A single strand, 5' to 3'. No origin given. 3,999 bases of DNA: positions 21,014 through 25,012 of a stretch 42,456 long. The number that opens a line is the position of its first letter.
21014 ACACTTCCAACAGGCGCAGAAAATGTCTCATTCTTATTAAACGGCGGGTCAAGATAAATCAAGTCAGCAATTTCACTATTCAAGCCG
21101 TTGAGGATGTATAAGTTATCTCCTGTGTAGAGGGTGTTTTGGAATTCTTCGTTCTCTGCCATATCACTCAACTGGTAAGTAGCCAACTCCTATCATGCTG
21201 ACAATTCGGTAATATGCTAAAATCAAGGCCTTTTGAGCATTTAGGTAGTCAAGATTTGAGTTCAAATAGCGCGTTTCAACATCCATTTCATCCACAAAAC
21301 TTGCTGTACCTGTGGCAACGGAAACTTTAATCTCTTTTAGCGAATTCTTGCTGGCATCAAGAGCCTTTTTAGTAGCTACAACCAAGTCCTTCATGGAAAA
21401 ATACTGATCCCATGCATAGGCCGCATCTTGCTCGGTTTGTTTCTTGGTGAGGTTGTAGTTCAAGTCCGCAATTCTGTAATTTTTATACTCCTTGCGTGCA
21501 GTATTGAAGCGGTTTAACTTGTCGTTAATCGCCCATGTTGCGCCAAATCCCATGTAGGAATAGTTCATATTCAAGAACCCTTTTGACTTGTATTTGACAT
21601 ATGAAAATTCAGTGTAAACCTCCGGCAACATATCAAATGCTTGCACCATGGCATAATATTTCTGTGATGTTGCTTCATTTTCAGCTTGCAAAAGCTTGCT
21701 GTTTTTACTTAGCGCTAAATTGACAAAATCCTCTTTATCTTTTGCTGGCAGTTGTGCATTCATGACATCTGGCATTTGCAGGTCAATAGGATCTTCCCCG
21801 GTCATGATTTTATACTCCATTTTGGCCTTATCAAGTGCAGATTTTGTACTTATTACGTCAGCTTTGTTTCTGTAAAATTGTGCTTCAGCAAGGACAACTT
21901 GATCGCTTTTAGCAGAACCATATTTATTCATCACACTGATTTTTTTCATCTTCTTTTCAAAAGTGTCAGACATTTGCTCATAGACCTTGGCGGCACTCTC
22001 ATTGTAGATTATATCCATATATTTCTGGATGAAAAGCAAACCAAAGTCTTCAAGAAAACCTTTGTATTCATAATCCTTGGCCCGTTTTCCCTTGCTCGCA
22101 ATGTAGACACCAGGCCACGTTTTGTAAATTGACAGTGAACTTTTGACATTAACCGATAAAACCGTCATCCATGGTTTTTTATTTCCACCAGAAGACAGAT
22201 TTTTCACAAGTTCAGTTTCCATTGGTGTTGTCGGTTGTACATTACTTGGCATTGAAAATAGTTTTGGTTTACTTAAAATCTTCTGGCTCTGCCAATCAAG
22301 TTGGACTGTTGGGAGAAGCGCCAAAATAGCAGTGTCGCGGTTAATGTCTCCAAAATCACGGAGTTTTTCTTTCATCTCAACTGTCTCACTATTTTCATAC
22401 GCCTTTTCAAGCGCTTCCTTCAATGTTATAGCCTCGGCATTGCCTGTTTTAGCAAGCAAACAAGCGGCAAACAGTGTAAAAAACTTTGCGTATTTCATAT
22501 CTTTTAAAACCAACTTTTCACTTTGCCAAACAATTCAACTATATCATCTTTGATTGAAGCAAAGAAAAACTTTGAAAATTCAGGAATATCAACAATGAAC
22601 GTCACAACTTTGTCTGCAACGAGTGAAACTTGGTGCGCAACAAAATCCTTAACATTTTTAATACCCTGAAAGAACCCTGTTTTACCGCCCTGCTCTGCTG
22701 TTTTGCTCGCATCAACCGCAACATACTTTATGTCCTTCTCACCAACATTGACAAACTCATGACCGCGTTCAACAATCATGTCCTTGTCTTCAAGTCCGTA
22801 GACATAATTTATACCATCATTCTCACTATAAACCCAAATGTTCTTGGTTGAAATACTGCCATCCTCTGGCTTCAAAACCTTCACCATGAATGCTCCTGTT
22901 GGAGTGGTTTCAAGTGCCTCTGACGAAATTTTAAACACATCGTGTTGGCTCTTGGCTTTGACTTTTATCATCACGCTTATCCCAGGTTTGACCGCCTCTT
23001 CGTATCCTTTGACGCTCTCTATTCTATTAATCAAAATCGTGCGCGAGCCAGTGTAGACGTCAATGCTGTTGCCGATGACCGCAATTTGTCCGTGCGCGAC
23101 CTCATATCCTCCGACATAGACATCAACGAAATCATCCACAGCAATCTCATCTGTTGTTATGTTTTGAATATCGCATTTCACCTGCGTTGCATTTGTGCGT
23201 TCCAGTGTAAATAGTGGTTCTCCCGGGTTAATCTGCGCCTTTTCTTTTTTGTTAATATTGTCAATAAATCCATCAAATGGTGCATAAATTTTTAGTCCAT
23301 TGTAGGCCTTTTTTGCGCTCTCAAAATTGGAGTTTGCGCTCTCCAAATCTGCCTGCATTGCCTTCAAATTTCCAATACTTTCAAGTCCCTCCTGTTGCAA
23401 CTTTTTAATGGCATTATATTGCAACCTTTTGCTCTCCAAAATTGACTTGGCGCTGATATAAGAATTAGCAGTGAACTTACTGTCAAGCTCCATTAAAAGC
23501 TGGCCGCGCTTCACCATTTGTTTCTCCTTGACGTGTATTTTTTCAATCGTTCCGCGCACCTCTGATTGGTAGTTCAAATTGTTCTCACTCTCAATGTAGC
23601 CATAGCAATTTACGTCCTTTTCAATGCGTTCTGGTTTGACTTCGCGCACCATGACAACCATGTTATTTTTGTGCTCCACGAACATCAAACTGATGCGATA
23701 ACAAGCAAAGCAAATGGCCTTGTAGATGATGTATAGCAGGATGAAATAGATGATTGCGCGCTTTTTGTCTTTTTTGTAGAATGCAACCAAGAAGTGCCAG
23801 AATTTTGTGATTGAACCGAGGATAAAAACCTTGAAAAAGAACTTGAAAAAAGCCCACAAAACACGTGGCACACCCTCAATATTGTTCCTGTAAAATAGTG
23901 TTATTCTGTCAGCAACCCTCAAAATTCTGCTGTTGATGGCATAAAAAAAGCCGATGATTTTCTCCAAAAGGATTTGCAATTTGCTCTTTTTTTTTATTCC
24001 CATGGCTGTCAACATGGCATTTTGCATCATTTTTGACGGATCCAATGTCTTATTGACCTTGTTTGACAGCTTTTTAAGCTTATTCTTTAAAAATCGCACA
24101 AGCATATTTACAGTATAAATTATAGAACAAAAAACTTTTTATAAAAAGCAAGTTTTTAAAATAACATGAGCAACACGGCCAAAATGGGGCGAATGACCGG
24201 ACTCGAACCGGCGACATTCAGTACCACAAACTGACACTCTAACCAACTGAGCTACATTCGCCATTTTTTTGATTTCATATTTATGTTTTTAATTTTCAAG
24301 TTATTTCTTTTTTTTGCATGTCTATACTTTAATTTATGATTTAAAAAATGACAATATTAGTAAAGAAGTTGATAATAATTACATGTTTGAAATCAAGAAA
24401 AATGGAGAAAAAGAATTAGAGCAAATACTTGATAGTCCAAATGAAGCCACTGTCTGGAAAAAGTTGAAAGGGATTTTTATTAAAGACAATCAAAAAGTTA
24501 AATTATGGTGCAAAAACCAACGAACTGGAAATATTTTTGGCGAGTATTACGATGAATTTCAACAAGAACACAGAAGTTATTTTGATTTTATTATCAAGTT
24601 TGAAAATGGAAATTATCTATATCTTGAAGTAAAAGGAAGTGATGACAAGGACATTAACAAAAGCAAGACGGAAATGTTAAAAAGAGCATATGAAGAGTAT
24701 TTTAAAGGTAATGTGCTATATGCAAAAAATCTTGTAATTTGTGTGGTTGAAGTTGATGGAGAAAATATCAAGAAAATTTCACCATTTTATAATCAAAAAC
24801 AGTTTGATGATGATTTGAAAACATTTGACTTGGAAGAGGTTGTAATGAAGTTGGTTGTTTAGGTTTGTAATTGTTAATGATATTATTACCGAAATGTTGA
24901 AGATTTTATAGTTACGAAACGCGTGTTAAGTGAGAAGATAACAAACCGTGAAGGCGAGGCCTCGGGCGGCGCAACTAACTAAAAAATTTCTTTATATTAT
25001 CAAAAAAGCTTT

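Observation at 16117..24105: DNA methyltransferase-HNH nuclease fusion wedged inside an RND efflux operon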

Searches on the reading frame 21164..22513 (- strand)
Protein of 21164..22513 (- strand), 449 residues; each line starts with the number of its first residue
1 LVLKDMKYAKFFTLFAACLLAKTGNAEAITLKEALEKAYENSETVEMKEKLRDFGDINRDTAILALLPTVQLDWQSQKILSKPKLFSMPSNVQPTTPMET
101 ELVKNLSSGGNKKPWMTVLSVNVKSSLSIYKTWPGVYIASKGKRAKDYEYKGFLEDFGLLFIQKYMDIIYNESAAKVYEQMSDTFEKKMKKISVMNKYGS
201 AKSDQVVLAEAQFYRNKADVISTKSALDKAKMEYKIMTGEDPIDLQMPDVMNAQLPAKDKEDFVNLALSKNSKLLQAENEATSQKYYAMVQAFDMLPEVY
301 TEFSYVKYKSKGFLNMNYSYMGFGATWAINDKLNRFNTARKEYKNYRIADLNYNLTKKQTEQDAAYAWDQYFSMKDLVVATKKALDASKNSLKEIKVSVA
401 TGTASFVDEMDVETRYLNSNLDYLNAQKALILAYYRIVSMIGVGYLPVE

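Call 3: search_protein_families(library=pfam, proteins=[window:21164-22513:-], max_evalue=0.01)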
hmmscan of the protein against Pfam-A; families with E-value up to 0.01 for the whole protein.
window:21164-22513:- (449 aa): 1 family
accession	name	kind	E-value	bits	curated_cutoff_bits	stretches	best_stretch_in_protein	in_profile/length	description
PF02321.23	OEP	-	9.2e-30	104.3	22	2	261-437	2-182/187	Outer membrane efflux protein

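Call 4: search_protein_families(library=ncbifam, proteins=[window:21164-22513:-], max_evalue=0.01)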
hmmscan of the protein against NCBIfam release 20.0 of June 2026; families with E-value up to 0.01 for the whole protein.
window:21164-22513:- (449 aa): 2 families
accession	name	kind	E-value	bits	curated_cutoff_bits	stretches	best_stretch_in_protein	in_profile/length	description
TIGR01844.1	type_I_sec_TolC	subfamily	4.6e-21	75.3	225.15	1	28-442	2-398/414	TolC family outer membrane protein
NF052390.1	efflux_OMP_AbuO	equivalog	5.5e-08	31.9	700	1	14-441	6-430/447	multidrug efflux outer membrane protein AbuO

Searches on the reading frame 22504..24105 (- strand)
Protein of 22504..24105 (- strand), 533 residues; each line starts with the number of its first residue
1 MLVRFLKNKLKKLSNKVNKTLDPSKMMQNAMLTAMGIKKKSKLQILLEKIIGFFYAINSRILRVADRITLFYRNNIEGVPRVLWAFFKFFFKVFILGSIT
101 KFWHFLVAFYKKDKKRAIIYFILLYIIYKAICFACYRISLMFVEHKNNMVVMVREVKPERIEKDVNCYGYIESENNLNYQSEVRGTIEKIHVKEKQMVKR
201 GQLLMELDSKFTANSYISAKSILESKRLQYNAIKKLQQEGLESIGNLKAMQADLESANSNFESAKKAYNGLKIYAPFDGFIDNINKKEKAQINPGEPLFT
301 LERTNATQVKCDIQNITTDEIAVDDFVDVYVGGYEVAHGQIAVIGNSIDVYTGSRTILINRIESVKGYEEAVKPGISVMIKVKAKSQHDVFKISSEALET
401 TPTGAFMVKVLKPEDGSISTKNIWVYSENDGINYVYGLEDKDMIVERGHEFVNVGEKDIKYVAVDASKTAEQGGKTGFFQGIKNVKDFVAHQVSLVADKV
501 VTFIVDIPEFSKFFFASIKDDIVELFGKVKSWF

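Call 3: search_protein_families(library=pfam, proteins=[window:22504-24105:-], max_evalue=0.01)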
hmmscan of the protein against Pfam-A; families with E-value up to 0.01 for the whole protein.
window:22504-24105:- (533 aa): 5 families
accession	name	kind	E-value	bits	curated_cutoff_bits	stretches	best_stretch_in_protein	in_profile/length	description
PF16576.10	HlyD_D23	-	1e-14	54.8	30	1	161-359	2-197/214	Barrel-sandwich domain of CusB or HlyD membrane-fusion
PF13437.12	HlyD_3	-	2.2e-09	38.4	22.2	1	272-350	1-82/106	HlyD family secretion protein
PF13533.13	Biotin_lipoyl_2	-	5.4e-08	32.9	29.8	1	180-208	4-32/32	Biotin-lipoyl like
PF00364.28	Biotin_lipoyl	-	3.7e-06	27.1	22.1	0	180-207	46-73/73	Biotin-requiring enzyme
PF00358.26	PTS_EIIA_1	-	0.0037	17.4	27.2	0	184-219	80-115/127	phosphoenolpyruvate-dependent sugar phosphotransferase system, EIIA 1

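Call 4: search_protein_families(library=ncbifam, proteins=[window:22504-24105:-], max_evalue=0.01)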
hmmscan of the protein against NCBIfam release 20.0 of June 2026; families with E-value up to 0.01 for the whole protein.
window:22504-24105:- (533 aa): 18 families
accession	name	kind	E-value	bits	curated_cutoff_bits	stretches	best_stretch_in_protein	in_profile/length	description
TIGR01730.1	RND_mfp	subfamily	4.1e-36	124.6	94.9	1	151-457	1-318/322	efflux RND transporter periplasmic adaptor subunit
TIGR00999.1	8a0102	subfamily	8.2e-15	54.6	319.3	1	196-452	2-270/271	CzcB/NccB family metal efflux transporter periplasmic adaptor subunit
NF007785.0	PRK10476.1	equivalog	3.9e-12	45.6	376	2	214-331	152-269/347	multidrug transporter subunit MdtN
TIGR00998.1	8a0101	subfamily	5e-10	38.8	390.8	2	174-234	40-100/334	EmrA/EmrK family multidrug efflux transporter periplasmic adaptor subunit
NF002939.0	PRK03598.1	equivalog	3.3e-08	33.1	393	1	161-235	30-103/332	secretion protein HlyD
TIGR01843.1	type_I_hlyD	subfamily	5.3e-08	32.2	208.65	1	175-213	42-80/422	HlyD family type I secretion periplasmic adaptor subunit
NF008589.1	PRK11556.1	equivalog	7.7e-08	31.6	391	1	159-448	67-375/392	MdtA/MuxA family multidrug efflux RND transporter periplasmic adaptor subunit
NF011715.0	PRK15136.1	equivalog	2.1e-06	26.6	563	0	173-227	58-112/390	multidrug efflux MFS transporter periplasmic adaptor subunit EmrA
TIGR02971.1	heterocyst_DevB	subfamily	7.2e-06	25.6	129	1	186-239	26-79/327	ABC exporter membrane fusion protein, DevB family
NF045904.1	RND-peri-MexE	equivalog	7.7e-06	25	714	1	133-230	21-117/390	multidrug efflux RND transporter periplasmic adaptor subunit MexE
NF007850.1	PRK10559.1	equivalog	7.9e-06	25.2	400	1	182-382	46-258/303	p-hydroxybenzoic acid efflux pump subunit AaeA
NF008606.0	PRK11578.1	equivalog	0.00014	21.1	342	1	114-248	5-136/371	macrolide transporter subunit MacA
TIGR01347.1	sucB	equivalog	0.00023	20.5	378.65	0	176-239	43-106/404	dihydrolipoyllysine-residue succinyltransferase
NF033834.1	RND_adapt_MexA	exception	0.00024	20.3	750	1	180-295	67-182/373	multidrug efflux RND transporter periplasmic adaptor subunit MexA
NF007303.0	PRK09783.1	subfamily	0.00037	19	390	1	183-451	135-391/414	copper/silver efflux system membrane fusion protein CusB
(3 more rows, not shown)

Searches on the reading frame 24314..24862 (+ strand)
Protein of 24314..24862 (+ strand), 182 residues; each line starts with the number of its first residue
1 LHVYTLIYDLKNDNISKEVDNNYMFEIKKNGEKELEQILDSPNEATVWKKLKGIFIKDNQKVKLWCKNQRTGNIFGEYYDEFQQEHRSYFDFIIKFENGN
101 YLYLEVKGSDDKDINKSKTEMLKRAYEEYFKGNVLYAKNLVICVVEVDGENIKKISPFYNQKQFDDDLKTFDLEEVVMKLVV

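Call 3: search_protein_families(library=pfam, proteins=[window:24314-24862:+], max_evalue=0.01)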
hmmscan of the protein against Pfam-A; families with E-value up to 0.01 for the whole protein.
window:24314-24862:+ (182 aa): 0 families

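Call 4: search_protein_families(library=ncbifam, proteins=[window:24314-24862:+], max_evalue=0.01)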
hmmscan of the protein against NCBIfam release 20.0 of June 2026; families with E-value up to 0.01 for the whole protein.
window:24314-24862:+ (182 aa): 1 family
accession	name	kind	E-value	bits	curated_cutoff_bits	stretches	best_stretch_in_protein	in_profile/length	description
NF046055.1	restr_BPTD_3080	equivalog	3.3e-06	25.4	800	1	46-122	860-935/970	BPTD_3080 family restriction endonuclease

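Call 24: search_protein_families(library=padloc, proteins=[window:24314-24862:+], max_evalue=0.01)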
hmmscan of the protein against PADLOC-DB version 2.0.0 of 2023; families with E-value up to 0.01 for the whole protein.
window:24314-24862:+ (182 aa): 0 families

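Call 64: search_solved_structures(query=window:24314-24862:+, max_evalue=1)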
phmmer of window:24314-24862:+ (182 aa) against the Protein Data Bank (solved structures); distinct sequences matched with E-value up to 1: 3.
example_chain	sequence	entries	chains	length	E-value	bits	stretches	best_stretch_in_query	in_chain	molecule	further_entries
1x9y_A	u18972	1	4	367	0.1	15.6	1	3-69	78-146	cysteine proteinase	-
4o2t_A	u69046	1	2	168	0.34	14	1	80-137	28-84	Uncharacterized protein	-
9tqb_G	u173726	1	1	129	0.35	13.9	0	117-174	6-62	Biogenesis of lysosome-related organelles complex 1 subunit 1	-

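Call 65: search_protein_families(library=phrogs, proteins=[window:24314-24862:+], max_evalue=0.001)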
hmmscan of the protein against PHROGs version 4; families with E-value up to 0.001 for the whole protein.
window:24314-24862:+ (182 aa): 0 families
